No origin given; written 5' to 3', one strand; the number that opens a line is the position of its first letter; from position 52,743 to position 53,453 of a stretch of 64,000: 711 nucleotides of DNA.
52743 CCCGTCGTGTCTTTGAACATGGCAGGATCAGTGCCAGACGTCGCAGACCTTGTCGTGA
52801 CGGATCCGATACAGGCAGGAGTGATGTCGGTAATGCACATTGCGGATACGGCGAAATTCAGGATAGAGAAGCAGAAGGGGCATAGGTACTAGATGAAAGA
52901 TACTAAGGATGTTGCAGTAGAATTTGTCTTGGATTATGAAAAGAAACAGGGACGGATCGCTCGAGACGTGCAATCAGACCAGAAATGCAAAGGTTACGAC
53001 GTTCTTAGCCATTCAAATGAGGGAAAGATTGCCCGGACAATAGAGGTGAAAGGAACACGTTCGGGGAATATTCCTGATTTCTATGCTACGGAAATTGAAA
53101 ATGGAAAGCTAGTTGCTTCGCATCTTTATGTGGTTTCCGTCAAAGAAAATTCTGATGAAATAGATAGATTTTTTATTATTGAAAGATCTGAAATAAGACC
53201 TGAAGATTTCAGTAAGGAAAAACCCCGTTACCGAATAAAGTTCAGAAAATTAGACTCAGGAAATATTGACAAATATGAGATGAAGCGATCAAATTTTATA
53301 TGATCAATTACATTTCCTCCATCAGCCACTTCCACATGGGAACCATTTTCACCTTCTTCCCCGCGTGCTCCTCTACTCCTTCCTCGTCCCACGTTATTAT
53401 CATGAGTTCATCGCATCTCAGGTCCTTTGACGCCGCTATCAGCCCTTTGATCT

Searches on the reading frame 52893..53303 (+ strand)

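Call 78: search_protein_families(library=pfam, proteins=[window:52893-53303:+], max_evalue=0.001)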
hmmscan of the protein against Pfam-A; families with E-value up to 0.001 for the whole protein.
window:52893-53303:+ (136 aa): 1 family
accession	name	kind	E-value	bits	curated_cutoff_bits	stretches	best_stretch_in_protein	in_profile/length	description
PF13020.12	NOV_C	-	2.8e-09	37.4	22.1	1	6-76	3-72/91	Protein NO VEIN, C-terminal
